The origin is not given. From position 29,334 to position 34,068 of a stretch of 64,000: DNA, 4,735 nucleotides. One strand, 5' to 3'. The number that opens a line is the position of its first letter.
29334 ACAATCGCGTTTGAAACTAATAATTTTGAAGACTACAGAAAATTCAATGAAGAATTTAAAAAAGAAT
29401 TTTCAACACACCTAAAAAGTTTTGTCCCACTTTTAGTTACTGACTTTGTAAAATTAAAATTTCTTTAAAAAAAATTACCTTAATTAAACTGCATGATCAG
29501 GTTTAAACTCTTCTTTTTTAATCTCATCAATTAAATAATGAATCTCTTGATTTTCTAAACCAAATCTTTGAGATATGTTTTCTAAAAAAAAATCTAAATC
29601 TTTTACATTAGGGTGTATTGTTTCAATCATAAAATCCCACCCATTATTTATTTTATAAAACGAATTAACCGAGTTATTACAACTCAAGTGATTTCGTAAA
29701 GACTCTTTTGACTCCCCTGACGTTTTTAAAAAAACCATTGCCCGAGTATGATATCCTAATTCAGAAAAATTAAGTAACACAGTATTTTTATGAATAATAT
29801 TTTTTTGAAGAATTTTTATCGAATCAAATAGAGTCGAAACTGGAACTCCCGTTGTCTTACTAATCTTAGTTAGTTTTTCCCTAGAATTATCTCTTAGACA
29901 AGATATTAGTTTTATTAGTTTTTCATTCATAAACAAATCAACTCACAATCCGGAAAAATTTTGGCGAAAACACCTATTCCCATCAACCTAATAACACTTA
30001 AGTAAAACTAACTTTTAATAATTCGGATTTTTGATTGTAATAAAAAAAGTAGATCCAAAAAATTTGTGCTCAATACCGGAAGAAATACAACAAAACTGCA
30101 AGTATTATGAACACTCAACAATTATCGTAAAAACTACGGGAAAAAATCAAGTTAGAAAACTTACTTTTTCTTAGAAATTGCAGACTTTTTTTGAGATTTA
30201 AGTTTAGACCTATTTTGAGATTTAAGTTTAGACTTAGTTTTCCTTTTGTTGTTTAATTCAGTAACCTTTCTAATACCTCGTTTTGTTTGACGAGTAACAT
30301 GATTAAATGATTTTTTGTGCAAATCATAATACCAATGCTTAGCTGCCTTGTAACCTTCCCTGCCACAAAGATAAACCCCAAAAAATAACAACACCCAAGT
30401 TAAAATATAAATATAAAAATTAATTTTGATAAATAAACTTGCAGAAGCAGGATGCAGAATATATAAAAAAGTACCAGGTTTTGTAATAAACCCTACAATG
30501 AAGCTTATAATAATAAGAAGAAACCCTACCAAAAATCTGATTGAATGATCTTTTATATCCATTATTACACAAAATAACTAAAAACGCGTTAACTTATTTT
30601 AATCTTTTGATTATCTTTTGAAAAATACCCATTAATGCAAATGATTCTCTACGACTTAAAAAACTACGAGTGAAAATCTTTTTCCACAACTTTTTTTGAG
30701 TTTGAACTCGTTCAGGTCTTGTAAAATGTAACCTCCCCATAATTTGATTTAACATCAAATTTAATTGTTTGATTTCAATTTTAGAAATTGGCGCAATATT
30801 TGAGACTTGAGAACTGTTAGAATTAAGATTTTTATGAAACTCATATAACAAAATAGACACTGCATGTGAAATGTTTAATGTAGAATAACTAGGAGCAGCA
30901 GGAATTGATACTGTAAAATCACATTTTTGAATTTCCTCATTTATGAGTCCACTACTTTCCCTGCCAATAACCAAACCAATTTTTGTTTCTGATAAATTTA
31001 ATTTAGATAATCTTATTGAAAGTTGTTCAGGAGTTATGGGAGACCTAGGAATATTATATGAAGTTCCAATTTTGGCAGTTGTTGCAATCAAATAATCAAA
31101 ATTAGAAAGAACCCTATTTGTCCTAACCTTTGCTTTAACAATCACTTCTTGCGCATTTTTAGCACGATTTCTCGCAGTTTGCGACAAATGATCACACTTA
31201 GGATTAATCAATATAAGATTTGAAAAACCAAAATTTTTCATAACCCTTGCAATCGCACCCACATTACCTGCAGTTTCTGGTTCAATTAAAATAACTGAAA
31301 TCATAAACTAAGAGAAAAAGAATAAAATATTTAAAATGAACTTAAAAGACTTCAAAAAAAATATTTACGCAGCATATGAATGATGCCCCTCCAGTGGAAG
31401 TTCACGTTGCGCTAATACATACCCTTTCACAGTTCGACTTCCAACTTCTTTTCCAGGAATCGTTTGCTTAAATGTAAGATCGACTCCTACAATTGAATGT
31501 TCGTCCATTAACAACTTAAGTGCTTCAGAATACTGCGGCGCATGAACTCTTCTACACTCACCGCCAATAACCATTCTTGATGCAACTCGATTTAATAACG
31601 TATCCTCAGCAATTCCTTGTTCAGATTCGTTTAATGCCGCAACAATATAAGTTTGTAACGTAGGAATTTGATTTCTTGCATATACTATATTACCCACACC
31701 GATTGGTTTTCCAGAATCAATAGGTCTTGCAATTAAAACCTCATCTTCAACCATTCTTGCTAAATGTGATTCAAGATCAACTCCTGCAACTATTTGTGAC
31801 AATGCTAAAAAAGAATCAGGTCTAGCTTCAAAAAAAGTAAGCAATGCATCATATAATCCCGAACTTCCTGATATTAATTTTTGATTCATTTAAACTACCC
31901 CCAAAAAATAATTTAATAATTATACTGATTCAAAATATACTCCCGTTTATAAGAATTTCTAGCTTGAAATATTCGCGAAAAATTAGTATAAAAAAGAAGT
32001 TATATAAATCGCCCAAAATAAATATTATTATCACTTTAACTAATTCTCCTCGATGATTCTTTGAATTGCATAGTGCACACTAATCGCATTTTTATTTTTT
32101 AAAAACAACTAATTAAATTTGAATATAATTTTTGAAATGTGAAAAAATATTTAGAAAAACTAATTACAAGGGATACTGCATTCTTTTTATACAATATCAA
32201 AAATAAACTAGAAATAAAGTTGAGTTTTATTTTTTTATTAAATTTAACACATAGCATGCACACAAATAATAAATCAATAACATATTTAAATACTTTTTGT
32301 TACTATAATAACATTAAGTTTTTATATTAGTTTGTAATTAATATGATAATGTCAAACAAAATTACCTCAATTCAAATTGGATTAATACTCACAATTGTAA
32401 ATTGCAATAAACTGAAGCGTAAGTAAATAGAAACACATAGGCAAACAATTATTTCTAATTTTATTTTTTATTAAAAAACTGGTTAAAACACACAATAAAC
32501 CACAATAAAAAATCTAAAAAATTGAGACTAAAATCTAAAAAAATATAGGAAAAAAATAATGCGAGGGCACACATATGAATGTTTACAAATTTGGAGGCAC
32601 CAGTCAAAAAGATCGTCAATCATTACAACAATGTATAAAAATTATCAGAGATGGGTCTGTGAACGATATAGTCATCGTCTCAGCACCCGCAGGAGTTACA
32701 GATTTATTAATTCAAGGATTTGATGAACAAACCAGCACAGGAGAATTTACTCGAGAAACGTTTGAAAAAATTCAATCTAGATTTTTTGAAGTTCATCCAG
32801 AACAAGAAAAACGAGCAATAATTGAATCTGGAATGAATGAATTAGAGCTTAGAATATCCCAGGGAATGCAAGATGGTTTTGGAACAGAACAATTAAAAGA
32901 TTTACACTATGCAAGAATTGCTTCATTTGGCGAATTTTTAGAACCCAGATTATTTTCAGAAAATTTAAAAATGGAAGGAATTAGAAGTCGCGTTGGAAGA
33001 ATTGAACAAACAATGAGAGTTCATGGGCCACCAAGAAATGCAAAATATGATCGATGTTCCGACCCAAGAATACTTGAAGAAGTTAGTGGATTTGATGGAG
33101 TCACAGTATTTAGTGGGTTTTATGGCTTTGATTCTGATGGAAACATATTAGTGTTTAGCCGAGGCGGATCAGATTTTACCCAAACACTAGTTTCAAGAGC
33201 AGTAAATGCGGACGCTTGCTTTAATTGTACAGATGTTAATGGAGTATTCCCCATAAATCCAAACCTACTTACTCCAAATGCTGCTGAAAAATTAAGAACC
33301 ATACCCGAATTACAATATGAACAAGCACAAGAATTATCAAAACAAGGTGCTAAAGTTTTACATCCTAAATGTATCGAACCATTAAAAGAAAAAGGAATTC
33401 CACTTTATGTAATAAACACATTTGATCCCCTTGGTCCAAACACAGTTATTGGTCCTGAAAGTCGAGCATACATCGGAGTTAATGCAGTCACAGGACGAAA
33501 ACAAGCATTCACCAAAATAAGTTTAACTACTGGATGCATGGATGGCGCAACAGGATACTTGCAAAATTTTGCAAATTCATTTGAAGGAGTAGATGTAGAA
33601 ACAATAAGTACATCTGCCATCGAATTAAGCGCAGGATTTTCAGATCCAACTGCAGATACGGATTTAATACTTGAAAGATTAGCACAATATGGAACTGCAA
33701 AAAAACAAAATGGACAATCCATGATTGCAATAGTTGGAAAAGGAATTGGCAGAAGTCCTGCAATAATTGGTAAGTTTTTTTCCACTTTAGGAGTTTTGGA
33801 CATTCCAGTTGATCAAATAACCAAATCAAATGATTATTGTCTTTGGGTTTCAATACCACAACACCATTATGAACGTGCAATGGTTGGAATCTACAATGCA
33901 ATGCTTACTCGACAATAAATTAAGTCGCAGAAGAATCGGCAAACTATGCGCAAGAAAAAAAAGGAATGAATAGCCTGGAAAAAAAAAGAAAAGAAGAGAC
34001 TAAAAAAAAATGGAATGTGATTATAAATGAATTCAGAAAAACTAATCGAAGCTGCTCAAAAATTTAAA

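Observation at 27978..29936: Lrp/AsnC regulator nest: two about 50%-identical paralogues flanking a divergent tandem-fused double-Lrp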

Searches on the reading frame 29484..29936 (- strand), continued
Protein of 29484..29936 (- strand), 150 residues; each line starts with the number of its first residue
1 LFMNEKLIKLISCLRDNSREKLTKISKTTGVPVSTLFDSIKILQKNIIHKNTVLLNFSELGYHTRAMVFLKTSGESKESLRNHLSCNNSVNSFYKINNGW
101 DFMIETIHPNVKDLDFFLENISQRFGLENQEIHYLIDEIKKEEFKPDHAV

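Call 52: fold_search(model_id=the predicted structure, library=pdb)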
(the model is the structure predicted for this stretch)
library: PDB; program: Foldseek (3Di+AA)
matches with E <= 10: 1680; with E <= 0.001: 47
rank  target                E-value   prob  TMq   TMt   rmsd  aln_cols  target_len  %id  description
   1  2e1c_MODEL_1_A        1.1e-09  1.00  0.53  0.54  11.6       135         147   24  Structure of Putative HTH-type transcriptional regulator PH1519/DNA Complex (released 2007-12-04)
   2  2cyy                  3.1e-09  1.00  0.54  0.53  11.7       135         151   24  Crystal structure of PH1519 from Pyrococcus horikosii OT3 (released 2006-09-19)
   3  2dbb_B                4.2e-09  1.00  0.49  0.49  11.3       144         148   22  Crystal structure of PH0061 (released 2006-06-15)
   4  7fby                  4.7e-09  1.00  0.54  0.52  11.2       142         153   21  Crystal Structure of PH0140 from Pyrococcus horikosii OT3 (released 2022-07-20)
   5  3i4p                  4.7e-09  1.00  0.53  0.51  11.4       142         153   17  Crystal structure of AsnC family transcriptional regulator from Agrobacterium tumefaciens (released 2009-07-28)
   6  1ri7                  5.7e-09  1.00  0.54  0.54  11.6       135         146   24  crystal structure of a protein in the LRP/ASNC family from the hyperthermophilic archaeon Pyrococcus sp. OT3 (released 2004-03-09)
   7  2znz_C                6.4e-09  1.00  0.53  0.55  11.2       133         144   24  Crystal structure of FFRP (released 2009-03-17)
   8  2dbb_A                9.7e-09  1.00  0.49  0.50  11.4       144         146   23  Crystal structure of PH0061 (released 2006-06-15)
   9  2p6t_F                1.2e-08  1.00  0.53  0.51  11.2       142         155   16  CRYSTAL STRUCTURE OF TRANSCRIPTIONAL REGULATOR NMB0573 and L-LEUCINE COMPLEX FROM NEISSERIA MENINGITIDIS (released 2007-04-03)
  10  8q90_A                1.4e-08  1.00  0.55  0.55  11.4       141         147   18  Halophilic Lrp transcription factor (released 2024-01-31)
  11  9w4w                  1.5e-08  1.00  0.52  0.52  11.2       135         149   21  Structure of transcription factor in complex with L-Ile (released 2026-03-25)
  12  2p5v_G                2.2e-08  1.00  0.53  0.50  11.1       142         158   16  Crystal Structure of Transcriptional Regulator NMB0573 from Neisseria Meningitidis (released 2007-04-03)
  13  9w4v_A                2.5e-08  1.00  0.52  0.53  11.1       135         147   21  Structure of transcription factor in complex with D-allo-Ile (released 2026-03-25)
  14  2p5v_A                3.4e-08  1.00  0.53  0.51  11.1       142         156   16  Crystal Structure of Transcriptional Regulator NMB0573 from Neisseria Meningitidis (released 2007-04-03)
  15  2p5v_C                5.5e-08  1.00  0.53  0.51  11.2       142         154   15  Crystal Structure of Transcriptional Regulator NMB0573 from Neisseria Meningitidis (released 2007-04-03)
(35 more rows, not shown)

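Call 71: search_solved_structures(query=window:29484-29930:-, max_evalue=1, show_alignments=5)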
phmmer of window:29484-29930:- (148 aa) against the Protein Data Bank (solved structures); distinct sequences matched with E-value up to 1: 14.
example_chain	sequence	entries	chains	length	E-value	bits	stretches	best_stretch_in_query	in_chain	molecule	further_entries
2cyy_A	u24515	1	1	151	2.7e-09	40.4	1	7-129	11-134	Putative HTH-type transcriptional regulator PH1519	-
1ri7_A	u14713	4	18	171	4.1e-09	39.9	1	7-129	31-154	Putative transcriptional regulator | Putative HTH-type transcriptional regulator PH1519 | Uncharacterized HTH-type transcriptional regulator PH1519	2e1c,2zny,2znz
8q90_A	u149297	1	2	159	1.4e-05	28.4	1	6-101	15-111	AsnC family transcriptional regulator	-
2dbb_A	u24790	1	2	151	0.00057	23.2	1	7-141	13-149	Putative HTH-type transcriptional regulator PH0061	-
3i4p_A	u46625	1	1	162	0.0022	21.3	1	7-139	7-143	Transcriptional regulator, AsnC family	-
7fby_A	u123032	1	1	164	0.0026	21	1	8-139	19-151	Transcriptional regulatory protein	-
9w4v_A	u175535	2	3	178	0.0037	20.6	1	8-138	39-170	Uncharacterized HTH-type transcriptional regulator PH0140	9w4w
1i1g_A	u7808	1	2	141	0.012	18.9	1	8-124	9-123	TRANSCRIPTIONAL REGULATOR LRPA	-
5bxg_A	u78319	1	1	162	0.032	17.5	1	14-135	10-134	uncharacterized beta-sandwich protein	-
2efo_A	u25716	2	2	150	0.21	14.9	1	3-126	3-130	150aa long hypothetical transcriptional regulator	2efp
2e7w_A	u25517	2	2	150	0.39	14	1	3-121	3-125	150aa long hypothetical transcriptional regulator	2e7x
2pmh_A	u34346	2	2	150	0.39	14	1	3-121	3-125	150aa long hypothetical transcriptional regulator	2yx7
2efq_A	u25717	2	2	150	0.39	14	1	3-121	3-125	150aa long hypothetical transcriptional regulator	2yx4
2m71_A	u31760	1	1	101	0.58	13.4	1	33-70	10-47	Translation initiation factor IF-3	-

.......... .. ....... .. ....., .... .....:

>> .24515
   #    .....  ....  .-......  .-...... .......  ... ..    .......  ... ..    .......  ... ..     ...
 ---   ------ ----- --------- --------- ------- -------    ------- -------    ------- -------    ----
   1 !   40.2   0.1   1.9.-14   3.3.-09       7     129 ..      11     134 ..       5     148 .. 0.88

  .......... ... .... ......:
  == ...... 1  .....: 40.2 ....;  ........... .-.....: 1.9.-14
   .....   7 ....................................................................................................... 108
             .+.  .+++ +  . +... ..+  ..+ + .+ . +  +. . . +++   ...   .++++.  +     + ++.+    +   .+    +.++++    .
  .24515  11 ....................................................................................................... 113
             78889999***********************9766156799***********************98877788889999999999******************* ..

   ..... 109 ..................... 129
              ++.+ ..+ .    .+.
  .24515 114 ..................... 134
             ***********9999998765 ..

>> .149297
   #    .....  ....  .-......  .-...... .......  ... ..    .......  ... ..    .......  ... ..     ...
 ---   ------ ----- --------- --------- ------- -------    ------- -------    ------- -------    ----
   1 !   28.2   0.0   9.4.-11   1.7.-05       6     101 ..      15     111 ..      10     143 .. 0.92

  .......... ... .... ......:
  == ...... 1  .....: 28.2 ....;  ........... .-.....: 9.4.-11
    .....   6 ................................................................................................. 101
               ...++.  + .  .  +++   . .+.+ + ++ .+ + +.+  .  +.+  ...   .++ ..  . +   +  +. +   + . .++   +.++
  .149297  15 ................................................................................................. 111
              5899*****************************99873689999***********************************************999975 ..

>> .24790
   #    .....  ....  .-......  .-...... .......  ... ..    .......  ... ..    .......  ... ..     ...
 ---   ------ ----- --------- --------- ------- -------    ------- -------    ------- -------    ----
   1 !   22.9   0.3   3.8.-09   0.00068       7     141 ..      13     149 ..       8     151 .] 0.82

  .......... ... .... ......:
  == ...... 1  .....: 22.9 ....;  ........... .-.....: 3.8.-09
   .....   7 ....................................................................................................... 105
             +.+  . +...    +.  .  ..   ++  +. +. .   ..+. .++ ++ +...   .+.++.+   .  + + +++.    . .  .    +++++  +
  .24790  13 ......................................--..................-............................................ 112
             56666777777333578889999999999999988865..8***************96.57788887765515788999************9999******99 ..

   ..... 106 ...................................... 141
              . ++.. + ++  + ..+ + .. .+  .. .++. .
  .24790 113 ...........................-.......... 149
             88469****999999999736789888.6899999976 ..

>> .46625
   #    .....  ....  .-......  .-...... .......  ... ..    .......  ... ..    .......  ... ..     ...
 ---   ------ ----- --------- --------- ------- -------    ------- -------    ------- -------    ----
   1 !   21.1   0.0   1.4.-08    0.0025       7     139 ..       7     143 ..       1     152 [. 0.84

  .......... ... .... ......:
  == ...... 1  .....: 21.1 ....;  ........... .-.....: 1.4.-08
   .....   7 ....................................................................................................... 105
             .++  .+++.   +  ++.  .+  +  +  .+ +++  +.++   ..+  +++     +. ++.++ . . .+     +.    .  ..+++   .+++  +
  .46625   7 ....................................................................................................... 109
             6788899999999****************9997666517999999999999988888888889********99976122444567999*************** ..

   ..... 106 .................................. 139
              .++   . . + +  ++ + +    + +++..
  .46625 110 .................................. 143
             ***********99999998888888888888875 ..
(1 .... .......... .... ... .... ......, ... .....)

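Call 85: search_protein_families(library=pfam, proteins=[L037:3932-4855:-, L001:2454-3413:-], max_evalue=0.01)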
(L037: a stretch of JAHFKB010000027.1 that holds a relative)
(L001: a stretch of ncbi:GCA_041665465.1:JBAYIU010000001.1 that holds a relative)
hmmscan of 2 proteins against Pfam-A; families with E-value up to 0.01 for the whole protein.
L037:3932-4855:- (307 aa): 1 family
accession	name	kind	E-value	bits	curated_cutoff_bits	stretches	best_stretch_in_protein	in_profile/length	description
PF04014.23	MazE_antitoxin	-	3.9e-05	24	24.7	1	9-49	4-45/48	Antidote-toxin recognition MazE, bacterial antitoxin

L001:2454-3413:- (319 aa): 2 families
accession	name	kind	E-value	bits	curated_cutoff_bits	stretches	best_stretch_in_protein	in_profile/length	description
PF01895.24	PhoU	-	1e-05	26.3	23.5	1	133-212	1-87/89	PhoU domain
PF04014.23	MazE_antitoxin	-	2.8e-05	24.4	24.7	1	8-40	3-35/48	Antidote-toxin recognition MazE, bacterial antitoxin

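Call 87: search_protein_families(library=padloc, proteins=[window:29484-29930:-], max_evalue=0.001)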
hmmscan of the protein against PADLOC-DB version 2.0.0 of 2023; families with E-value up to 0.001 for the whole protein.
window:29484-29930:- (148 aa): 0 families

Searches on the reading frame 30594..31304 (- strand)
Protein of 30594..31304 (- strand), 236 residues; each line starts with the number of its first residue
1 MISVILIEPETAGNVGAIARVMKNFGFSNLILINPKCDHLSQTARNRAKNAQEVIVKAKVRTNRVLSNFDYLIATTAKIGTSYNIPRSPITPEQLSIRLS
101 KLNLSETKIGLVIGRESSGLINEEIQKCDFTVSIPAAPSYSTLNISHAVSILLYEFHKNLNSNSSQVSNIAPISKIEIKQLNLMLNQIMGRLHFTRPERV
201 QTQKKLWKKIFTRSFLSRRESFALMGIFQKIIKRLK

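Call 48: search_protein_families(library=pfam, proteins=[window:30594-31304:-], max_evalue=0.001)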
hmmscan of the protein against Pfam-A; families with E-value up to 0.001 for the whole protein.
window:30594-31304:- (236 aa): 1 family
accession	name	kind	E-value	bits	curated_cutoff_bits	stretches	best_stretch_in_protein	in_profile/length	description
PF00588.24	SpoU_methylase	-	1e-26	94.2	29.7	1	2-154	2-142/142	SpoU rRNA Methylase family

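Call 88: search_protein_families(library=ncbifam, proteins=[window:30594-31304:-], max_evalue=0.001)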
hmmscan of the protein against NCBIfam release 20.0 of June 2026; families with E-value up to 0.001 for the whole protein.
window:30594-31304:- (236 aa): 11 families
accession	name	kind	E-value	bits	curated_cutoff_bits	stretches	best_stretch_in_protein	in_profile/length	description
TIGR00050.1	rRNA_methyl_1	subfamily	4.5e-58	196.9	167.15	1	1-235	4-232/233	TrmJ/YjtD family RNA methyltransferase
NF041077.1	tRNAmeth_TrmJ_Sulfolob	equivalog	2.2e-38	132.1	350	1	1-188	1-179/229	tRNA (cytidine-2'-O-)-methyltransferase TrmJ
NF007752.0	PRK10433.1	equivalog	8e-33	113.8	212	1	2-200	3-196/228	tRNA/rRNA methyltransferase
NF011694.0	PRK15114.1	equivalog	1.6e-28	99.9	280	1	2-233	5-239/246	tRNA (cytosine(32)/uridine(32)-2'-O)-methyltransferase TrmJ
TIGR00186.1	rRNA_methyl_3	equivalog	1.8e-14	53.8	160.15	1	4-157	96-237/240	23S rRNA (guanosine(2251)-2'-O)-methyltransferase RlmB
TIGR00185.1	tRNA_yibK_trmL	equivalog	4.2e-11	42.9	190.6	1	1-163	1-151/154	tRNA (uridine(34)/cytosine(34)/5-carboxymethylaminomethyluridine(34)-2'-O)-methyltransferase TrmL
NF008386.0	PRK11181.1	equivalog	9.3e-08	31.6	366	1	14-156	108-238/244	23S rRNA (guanosine(2251)-2'-O)-methyltransferase RlmB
NF008117.0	PRK10864.1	equivalog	4e-07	29.6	267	1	13-158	208-340/344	tRNA/rRNA methyltransferase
NF007683.0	PRK10358.1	equivalog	1.6e-06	28.1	282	0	1-36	1-35/157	tRNA (uridine(34)/cytosine(34)/5-carboxymethylaminomethyluridine(34)-2'-O)-methyltransferase TrmL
NF000477.1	NshR_TsnR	equivalog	1.6e-06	27.8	425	1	10-156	125-260/266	NshR/TsnR family 23S rRNA methyltransferase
NF008295.0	PRK11081.1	equivalog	0.00094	18.8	227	0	111-161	116-166/230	tRNA (guanosine(18)-2'-O)-methyltransferase TrmH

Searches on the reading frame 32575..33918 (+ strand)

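Call 48: search_protein_families(library=pfam, proteins=[window:32575-33918:+], max_evalue=0.001)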
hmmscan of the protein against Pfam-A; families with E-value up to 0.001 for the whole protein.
window:32575-33918:+ (447 aa): 2 families
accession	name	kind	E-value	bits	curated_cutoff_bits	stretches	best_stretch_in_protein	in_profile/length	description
PF00696.33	AA_kinase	-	4.6e-28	99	24.9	1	2-281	3-234/234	Amino acid kinase family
PF22468.2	ACT_9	-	4e-08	33.3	27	1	384-442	1-60/61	ACT domain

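Call 86: search_protein_families(library=ncbifam, proteins=[window:32575-33918:+], max_evalue=0.00001)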
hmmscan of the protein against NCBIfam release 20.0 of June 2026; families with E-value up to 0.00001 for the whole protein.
window:32575-33918:+ (447 aa): 24 families
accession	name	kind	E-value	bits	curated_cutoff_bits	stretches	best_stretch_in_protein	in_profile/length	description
TIGR00657.1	asp_kinases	subfamily_domain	1.1e-58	199.5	208.7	1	3-443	5-440/442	aspartate kinase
NF006570.0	PRK09084.1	equivalog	5.8e-55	187.2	455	1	1-410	4-416/452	lysine-sensitive aspartokinase 3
NF006540.0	PRK09034.1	equivalog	2.4e-53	181.4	434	1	1-445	1-450/454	aspartate kinase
NF006959.0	PRK09436.1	equivalog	2.8e-52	177.8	726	1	1-442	1-458/819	bifunctional aspartate kinase/homoserine dehydrogenase I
NF004938.0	PRK06291.1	equivalog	8.7e-50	169.7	528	1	2-435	3-453/468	aspartate kinase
TIGR00656.1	asp_kin_monofn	equivalog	1.3e-49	169.3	402.25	1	3-434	5-395/407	aspartate kinase, monofunctional class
NF006515.0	PRK08961.1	equivalog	2.4e-37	128.4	802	1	3-405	11-422/861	bifunctional aspartate kinase/diaminopimelate decarboxylase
NF007003.0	PRK09466.1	subfamily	1.7e-33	116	582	1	2-440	13-449/810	bifunctional aspartate kinase/homoserine dehydrogenase II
NF005154.0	PRK06635.1-2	equivalog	2.2e-33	116.2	376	1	154-419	110-379/407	aspartate kinase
NF004579.0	PRK05925.1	equivalog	4e-31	108.5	665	1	3-294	5-280/440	aspartate kinase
NF006068.0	PRK08210.1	equivalog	3e-30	105.7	474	1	115-442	74-399/405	aspartate kinase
NF006234.1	PRK08373.1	subfamily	6.5e-30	104.5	237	1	2-280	3-263/338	aspartate kinase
NF005155.0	PRK06635.1-4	equivalog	1.8e-28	99.7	346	1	60-435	16-393/407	aspartate kinase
TIGR02078.1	AspKin_pair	subfamily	3.7e-23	82.4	242.4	1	3-280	3-257/327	putative Pyrococcus aspartate kinase subunit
NF005156.0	PRK06635.1-5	equivalog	7.8e-23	80.9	594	1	161-419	116-377/411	aspartate kinase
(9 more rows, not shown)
